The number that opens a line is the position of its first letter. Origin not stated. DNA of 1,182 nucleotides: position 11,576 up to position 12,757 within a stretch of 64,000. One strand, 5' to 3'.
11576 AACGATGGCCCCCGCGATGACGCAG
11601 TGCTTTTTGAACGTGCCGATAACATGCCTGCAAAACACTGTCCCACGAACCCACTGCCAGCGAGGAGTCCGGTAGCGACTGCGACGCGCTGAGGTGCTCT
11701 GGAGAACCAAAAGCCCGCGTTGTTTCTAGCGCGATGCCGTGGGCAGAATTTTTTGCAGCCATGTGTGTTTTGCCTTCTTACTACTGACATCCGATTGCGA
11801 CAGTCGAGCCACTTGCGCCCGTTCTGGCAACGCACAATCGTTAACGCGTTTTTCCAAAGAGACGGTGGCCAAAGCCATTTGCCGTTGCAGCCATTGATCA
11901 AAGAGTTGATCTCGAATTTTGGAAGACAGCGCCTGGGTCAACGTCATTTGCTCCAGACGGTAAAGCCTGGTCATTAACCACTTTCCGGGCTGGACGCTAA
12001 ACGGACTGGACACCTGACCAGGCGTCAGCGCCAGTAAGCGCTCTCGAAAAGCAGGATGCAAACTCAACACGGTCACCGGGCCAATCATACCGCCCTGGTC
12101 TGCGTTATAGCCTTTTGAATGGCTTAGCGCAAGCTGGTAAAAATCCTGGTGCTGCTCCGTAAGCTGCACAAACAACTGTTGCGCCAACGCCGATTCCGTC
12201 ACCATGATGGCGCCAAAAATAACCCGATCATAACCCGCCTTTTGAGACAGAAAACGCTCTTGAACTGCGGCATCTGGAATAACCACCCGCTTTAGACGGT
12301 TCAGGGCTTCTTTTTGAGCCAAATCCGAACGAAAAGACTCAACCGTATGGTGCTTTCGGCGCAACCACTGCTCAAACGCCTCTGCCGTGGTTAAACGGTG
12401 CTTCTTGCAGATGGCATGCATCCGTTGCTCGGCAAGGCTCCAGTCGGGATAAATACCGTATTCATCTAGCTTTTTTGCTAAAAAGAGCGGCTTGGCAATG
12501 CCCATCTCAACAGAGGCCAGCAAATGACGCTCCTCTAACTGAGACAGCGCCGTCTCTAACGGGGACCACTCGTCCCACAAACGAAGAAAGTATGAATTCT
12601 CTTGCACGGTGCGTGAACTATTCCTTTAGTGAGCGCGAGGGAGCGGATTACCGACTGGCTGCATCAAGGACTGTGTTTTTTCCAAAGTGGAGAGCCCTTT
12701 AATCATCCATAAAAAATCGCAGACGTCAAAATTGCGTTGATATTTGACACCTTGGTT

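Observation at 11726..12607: Parvulin-like PPIase-domain gene translationally coupled to the T1SS ABC transporter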

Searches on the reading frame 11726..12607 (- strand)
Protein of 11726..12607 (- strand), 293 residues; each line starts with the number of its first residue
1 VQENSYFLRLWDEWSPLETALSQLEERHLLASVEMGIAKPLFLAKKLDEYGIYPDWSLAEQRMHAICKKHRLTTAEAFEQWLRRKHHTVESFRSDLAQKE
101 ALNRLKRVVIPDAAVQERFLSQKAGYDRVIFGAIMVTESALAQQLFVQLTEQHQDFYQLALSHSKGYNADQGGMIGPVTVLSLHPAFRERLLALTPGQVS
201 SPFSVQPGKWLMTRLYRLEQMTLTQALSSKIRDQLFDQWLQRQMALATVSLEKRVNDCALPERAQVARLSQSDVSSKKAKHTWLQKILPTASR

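Call 5: search_protein_families(library=pfam, proteins=[window:11726-12607:-], max_evalue=0.1)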
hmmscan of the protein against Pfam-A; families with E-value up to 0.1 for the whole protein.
window:11726-12607:- (293 aa): 3 families
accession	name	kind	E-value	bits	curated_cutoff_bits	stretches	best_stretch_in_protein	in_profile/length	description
PF00639.27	Rotamase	-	5.2e-08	34.2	21.7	1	140-208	20-89/97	PPIC-type PPIASE domain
PF13616.12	Rotamase_3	-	0.00024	22.1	22.5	1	139-210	37-108/116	PPIC-type PPIASE domain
PF13145.12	Rotamase_2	-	0.084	14.1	27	0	181-215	72-105/121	PPIC-type PPIASE domain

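Call 6: search_protein_families(library=ncbifam, proteins=[window:11726-12607:-], max_evalue=0.1)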
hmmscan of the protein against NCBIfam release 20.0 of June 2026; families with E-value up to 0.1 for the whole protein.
window:11726-12607:- (293 aa): 5 families
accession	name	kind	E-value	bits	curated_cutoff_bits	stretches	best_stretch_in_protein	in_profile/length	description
TIGR04500.1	PpiC_rel_mature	subfamily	1.6e-12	47.3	180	1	57-249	140-335/340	TIGR04500 family putative peptide maturation system protein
TIGR02933.1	nifM_nitrog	equivalog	4.2e-06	26.8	168.2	1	144-242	147-246/256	nitrogen fixation protein NifM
NF000809.0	PRK00059.1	equivalog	7.3e-05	22.3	303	1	61-224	121-293/336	peptidylprolyl isomerase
NF011969.0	PRK15441.1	equivalog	0.0006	20.2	127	1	134-217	10-92/93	peptidylprolyl isomerase PpiC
NF008038.0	PRK10770.1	equivalog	0.0023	16.8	394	1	144-220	309-385/431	peptidylprolyl isomerase SurA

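Call 7: find_homologous_proteins(query=window:11726-12607:-, max_evalue=0.001)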
Query window:11726-12607:- (293 aa): 1 proteins with E <= 0.001 among 1501 candidates.
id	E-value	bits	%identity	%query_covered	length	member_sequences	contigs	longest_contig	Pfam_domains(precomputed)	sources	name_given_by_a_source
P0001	2.4e-189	646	100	100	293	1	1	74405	PF00639.28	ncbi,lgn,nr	ncbi:MAG: peptidylprolyl isomerase [Candidatus Melainabacteria bacterium]|nr:peptidylprolyl isomeras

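Call 9: find_related_loci(query=window:11726-12607:-, collection=genome_contigs, flank=10000)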
Query window:11726-12607:- (293 aa) in genome_contigs; peptide patterns used: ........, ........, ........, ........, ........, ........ (x = any residue, [..] = any of these).
83 stretches matched a pattern, but none encodes a relative of the query by tblastn (E <= 1e-3).

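Call 10: search_solved_structures(query=window:11726-12607:-, max_evalue=1, show_alignments=3)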
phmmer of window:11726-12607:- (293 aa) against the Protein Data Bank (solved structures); distinct sequences matched with E-value up to 1: 8.
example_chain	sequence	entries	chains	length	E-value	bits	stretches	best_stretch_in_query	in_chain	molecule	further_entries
1m5y_A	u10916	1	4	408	5e-05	26.3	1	167-227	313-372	Survival protein surA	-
9hg5_F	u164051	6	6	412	5.2e-05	26.2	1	167-227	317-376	Chaperone SurA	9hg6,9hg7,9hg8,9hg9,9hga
8pz1_F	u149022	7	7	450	7e-05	25.8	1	167-227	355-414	Chaperone SurA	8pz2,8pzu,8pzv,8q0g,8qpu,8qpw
8qpv_F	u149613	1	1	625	0.00018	24.4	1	167-227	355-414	Chaperone SurA,Outer membrane protein X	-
8qp5_P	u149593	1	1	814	0.00035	23.5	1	167-227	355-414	Chaperone SurA,Serine protease EspP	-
4g2p_A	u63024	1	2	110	0.027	17.3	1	161-208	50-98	Chaperone SurA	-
1jns_A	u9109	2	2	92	0.19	14.5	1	134-217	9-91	PEPTIDYL-PROLYL CIS-TRANS ISOMERASE C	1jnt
2pv1_A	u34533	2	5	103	0.97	12.2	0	142-204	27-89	Chaperone surA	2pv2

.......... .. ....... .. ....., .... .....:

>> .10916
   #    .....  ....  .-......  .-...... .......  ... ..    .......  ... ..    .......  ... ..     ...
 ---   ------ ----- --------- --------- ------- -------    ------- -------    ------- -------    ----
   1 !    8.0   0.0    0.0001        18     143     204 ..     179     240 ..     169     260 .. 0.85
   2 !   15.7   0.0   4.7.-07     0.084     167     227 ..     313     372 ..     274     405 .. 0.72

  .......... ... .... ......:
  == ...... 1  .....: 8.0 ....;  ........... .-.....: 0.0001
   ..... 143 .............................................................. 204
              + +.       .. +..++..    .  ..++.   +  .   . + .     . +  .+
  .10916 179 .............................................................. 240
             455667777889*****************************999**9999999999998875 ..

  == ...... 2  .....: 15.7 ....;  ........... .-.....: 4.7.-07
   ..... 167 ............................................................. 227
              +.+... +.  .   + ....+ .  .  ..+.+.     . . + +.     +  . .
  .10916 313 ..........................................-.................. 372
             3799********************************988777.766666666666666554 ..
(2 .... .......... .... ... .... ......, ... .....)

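Call 15: search_protein_representatives(protein=window:11726-12607:-)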
Query: 293 residues. Proteins with E-value up to 0.001 (for the whole library): 1348; up to 1e-10: 391; up to 1e-30: 19. The best 150 are listed.
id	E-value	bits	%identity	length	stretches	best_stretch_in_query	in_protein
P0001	7.5e-190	645.5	100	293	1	1-293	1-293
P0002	5.3e-42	160.7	38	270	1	8-262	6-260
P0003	1.2e-39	153.0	33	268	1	5-252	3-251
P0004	1.5e-38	149.4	33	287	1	5-251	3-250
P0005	1.5e-35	139.5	35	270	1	8-251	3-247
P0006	2.6e-34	135.5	36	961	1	8-247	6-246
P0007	4.8e-34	134.6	35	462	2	115-244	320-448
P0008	9.5e-34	133.6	34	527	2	113-245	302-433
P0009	1.1e-33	133.4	30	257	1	7-252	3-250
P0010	1.6e-33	132.9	33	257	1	8-253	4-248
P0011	1.9e-33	132.7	32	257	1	20-251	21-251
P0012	4.5e-33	131.4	34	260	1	3-247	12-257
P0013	6.6e-33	130.9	32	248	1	8-250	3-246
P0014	2.2e-32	129.1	32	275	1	6-252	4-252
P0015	2.3e-32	129.1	28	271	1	9-255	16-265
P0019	2.2e-31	125.8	33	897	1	7-251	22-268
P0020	1.2e-30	123.4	33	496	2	102-246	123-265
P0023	2.6e-29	119.0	30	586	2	114-244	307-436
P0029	1.7e-27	113.1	36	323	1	91-255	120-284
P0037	1.7e-23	100.0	33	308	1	63-243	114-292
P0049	3.5e-20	89.1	36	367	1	114-252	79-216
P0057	3.3e-19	85.9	37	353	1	115-244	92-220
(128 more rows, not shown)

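Call 16: predict_structure(protein=window:11726-12607:-)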
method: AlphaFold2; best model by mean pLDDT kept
length: 293 residues; sequences in the alignment: 1
mean_pLDDT: 38.8   pTM: 0.21
mean pLDDT of the five models: 38.8, 36.7, 35.6, 35.1, 34.7
residues with pLDDT >= 90: 0; 70-90: 0; 50-70: 12; < 50: 281
segments of 3 or more residues with pLDDT < 50: 1-67, 72-238, 240-275, 287-293
pLDDT, mean of each block of 10 residues (from residue 1): 33 32 33 36 35 37 47 46 37 31 32 33 36 37 45 44 36 33 43 41 34 33 38 45 45 44 43 49 49 32
secondary structure, 60 per line:
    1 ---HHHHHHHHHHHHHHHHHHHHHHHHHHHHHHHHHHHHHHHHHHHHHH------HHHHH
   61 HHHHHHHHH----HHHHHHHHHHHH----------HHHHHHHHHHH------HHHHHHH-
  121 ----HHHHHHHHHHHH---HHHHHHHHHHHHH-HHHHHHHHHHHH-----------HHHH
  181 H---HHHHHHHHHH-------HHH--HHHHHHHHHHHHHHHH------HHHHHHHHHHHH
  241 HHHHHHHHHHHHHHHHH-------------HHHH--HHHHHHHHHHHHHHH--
elements in order: H4-49 H56-69 H74-85 H96-106 H113-119 H125-136 H140-152 H154-165 H177-181 H185-194 H207-222 H229-257 H271-274 H277-291

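Call 20: find_homologous_proteins(query=A1, max_evalue=1e-10)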
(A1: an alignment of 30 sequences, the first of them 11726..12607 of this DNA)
Query A1 (30 sequences) (293 aa, profile of the alignment): 7 proteins with E <= 1e-10 among 7348 candidates.
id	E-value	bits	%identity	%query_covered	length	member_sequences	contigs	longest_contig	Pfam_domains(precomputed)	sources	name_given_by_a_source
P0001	2.0e-84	301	100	100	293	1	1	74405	PF00639.28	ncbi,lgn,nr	ncbi:MAG: peptidylprolyl isomerase [Candidatus Melainabacteria bacterium]|nr:peptidylprolyl isomeras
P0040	2.2e-82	294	26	79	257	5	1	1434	PF00639.28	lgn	-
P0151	1.8e-75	272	27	78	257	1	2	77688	PF00639.28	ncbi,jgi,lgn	-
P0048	1.3e-46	177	37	48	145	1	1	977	PF00639.28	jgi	-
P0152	2.9e-19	88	38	25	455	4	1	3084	PF13145.13,PF00639.28,PF13624.12,PF13616.13,PF09312.17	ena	-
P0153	3.4e-11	61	31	32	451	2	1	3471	PF13145.13,PF00639.28,PF13624.12,PF13616.13,PF13623.12,PF09312.17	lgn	-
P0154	4.7e-11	61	31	25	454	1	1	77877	PF13145.13,PF00639.28,PF13624.12,PF13616.13,PF13623.12,PF09312.17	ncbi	ncbi:MAG: peptidylprolyl isomerase [Alphaproteobacteria bacterium]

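Call 23: find_encoding_contigs(protein=P0151, flank=10000, max_places=4)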
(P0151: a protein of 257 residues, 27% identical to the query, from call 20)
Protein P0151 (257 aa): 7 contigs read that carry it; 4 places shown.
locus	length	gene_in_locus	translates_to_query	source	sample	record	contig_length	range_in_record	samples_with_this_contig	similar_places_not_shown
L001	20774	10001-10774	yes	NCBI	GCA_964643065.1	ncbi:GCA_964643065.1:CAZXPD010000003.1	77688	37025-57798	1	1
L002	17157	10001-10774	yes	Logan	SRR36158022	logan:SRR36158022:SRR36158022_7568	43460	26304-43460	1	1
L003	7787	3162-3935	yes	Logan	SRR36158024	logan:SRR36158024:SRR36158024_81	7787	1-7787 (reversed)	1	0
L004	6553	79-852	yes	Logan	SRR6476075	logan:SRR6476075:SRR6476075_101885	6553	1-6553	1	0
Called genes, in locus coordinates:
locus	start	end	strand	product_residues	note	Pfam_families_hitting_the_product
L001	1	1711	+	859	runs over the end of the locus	PF01627:Hpt, PF02518:HATPase_c, PF01584:CheW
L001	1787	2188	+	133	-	PF00072:Response_reg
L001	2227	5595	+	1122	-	PF02743:dCache_1, PF22673:MCP-like_PDC_1, PF08448:PAS_4, PF13426:PAS_9, PF00512:HisKA, PF02518:HATPase_c, PF00072:Response_reg, PF01627:Hpt, +1 more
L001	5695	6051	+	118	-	PF00072:Response_reg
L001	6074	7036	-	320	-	PF04166:PdxA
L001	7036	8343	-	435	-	PF07005:SBD_N, PF17042:NBD_C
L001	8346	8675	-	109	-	PF00436:SSB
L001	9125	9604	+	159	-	PF02397:Bac_transf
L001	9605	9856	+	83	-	PF02397:Bac_transf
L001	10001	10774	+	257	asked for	PF00639:Rotamase (weak)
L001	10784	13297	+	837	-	PF00664:ABC_membrane, PF00005:ABC_tran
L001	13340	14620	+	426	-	PF00364:Biotin_lipoyl (faint), PF25917:BSH_RND, PF25919:BSH_CusB, PF25973:BSH_CzcB (faint), PF25994:HH_AprE, PF26002:Beta-barrel_AprE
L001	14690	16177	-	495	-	PF02321:OEP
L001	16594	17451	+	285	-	PF00353:HemolysinCabind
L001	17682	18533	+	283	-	PF00353:HemolysinCabind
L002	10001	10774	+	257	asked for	PF00639:Rotamase (weak)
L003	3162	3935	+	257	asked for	PF00639:Rotamase (weak)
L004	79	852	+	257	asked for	PF00639:Rotamase (weak)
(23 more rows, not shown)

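Call 24: find_encoding_contigs(protein=P0001, flank=10000, max_places=4)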
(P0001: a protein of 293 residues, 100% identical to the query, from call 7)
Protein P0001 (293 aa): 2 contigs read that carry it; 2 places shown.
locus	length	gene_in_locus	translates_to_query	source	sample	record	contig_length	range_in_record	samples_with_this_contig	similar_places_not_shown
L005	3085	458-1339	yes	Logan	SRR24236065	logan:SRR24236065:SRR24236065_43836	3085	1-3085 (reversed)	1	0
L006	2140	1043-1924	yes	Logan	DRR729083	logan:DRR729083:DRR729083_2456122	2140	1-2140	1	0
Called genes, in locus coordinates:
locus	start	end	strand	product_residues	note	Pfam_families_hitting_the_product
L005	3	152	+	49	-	?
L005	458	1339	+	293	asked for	PF00639:Rotamase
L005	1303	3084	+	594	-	?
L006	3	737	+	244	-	?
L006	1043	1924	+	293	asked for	PF00639:Rotamase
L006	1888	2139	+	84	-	?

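Call 33: search_protein_families(library=ncbifam, alignment_id=A1, max_evalue=0.001)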
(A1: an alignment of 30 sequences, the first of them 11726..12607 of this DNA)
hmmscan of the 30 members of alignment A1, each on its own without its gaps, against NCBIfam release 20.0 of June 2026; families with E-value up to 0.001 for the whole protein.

A. member 1, window:11726-12607:- (293 aa): 4 families
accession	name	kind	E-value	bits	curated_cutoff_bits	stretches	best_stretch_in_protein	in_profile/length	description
TIGR04500.1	PpiC_rel_mature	subfamily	1.6e-12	47.3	180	1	57-249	140-335/340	TIGR04500 family putative peptide maturation system protein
TIGR02933.1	nifM_nitrog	equivalog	4.2e-06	26.8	168.2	1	144-242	147-246/256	nitrogen fixation protein NifM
NF000809.0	PRK00059.1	equivalog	7.3e-05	22.3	303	1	61-224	121-293/336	peptidylprolyl isomerase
NF011969.0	PRK15441.1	equivalog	0.0006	20.2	127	0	134-217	10-92/93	peptidylprolyl isomerase PpiC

B. families by the number of members that match (of 30 scanned): 12 families
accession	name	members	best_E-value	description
TIGR04500.1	PpiC_rel_mature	27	4.8e-13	TIGR04500 family putative peptide maturation system protein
TIGR02933.1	nifM_nitrog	22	1.3e-10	nitrogen fixation protein NifM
NF011969.0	PRK15441.1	9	1.9e-05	peptidylprolyl isomerase PpiC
NF008038.0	PRK10770.1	8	8.3e-06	peptidylprolyl isomerase SurA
NF003356.0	PRK04405.1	7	2.1e-08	peptidylprolyl isomerase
NF002827.0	PRK03002.1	6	6.5e-11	peptidylprolyl isomerase PrsA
NF000809.0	PRK00059.1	6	9.5e-11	peptidylprolyl isomerase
NF008054.0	PRK10788.1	5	1.3e-10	peptidylprolyl isomerase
NF002824.0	PRK02998.1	5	7e-10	peptidylprolyl isomerase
NF002361.0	PRK01326.1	5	1.4e-08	peptidylprolyl isomerase PrsA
NF002846.0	PRK03095.1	3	1.5e-07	peptidylprolyl isomerase PrsA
NF009105.0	PRK12450.1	1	0.00021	foldase protein PrsA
